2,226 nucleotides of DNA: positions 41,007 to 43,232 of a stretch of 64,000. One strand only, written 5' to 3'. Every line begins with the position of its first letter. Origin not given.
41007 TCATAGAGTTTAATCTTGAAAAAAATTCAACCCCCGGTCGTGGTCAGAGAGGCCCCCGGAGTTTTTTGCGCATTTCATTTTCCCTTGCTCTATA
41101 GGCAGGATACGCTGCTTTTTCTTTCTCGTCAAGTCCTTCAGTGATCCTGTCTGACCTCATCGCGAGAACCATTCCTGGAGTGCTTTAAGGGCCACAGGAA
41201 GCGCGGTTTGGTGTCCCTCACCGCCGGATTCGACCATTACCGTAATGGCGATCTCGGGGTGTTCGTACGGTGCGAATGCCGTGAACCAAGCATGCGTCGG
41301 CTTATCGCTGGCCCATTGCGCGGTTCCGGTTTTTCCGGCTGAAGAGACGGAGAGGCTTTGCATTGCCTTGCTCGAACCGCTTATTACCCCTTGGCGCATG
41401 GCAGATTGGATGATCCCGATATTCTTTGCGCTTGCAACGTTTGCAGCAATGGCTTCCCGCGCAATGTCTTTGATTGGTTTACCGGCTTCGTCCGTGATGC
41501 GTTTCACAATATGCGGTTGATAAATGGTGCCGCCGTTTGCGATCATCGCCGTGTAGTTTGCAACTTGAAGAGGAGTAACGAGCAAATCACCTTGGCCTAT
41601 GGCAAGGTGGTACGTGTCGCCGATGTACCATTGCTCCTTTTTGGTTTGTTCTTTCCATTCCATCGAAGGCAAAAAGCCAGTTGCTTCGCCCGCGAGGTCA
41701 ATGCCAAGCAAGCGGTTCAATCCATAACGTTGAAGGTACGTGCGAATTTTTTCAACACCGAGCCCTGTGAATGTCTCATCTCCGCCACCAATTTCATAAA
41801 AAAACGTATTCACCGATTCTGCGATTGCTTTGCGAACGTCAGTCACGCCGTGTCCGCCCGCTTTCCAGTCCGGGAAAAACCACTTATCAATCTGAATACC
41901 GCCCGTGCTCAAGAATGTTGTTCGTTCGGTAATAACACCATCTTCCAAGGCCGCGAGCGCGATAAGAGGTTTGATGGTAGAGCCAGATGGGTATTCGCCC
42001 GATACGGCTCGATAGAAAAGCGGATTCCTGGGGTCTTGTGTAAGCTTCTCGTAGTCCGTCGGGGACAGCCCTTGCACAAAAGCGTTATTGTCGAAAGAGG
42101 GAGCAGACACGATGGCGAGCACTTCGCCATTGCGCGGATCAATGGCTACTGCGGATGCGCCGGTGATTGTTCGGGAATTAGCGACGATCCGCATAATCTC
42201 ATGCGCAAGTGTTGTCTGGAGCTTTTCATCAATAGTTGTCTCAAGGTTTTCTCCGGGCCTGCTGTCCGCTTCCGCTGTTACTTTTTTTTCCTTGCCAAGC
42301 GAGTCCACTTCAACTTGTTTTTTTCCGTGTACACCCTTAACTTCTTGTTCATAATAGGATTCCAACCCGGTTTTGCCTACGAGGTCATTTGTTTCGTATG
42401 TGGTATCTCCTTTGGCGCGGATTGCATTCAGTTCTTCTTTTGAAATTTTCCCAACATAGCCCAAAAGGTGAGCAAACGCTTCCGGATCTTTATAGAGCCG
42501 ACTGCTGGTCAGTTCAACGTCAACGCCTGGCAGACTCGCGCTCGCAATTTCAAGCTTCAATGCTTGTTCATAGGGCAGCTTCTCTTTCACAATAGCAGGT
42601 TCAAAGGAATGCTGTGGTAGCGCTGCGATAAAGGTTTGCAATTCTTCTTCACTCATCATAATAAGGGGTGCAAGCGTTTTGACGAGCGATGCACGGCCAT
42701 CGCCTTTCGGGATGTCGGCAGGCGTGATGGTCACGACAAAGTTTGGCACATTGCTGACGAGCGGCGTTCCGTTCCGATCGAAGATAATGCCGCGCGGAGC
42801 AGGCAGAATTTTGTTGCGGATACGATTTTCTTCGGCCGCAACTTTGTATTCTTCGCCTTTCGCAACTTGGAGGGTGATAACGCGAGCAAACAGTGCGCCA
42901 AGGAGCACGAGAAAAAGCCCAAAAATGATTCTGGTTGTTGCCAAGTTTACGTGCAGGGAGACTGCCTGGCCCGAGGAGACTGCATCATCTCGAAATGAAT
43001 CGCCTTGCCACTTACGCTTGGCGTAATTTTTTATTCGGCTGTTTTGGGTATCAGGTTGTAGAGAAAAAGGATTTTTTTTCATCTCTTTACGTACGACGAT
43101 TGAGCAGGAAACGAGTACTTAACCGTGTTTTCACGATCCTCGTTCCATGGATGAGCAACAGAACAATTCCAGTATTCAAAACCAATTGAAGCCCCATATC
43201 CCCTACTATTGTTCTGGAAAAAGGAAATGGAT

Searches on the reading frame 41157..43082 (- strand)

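Call 61: search_protein_families(library=pfam, proteins=[window:41157-43082:-], max_evalue=0.001)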
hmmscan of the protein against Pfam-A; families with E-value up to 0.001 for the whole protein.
window:41157-43082:- (641 aa): 2 families
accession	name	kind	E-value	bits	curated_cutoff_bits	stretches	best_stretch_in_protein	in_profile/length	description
PF00905.27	Transpeptidase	-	1.7e-61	208.5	22.1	1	310-630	2-293/299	Penicillin binding protein transpeptidase domain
PF03717.20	PBP_dimer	-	3.7e-43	148.5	24.4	1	93-267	2-177/180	Penicillin-binding Protein dimerisation domain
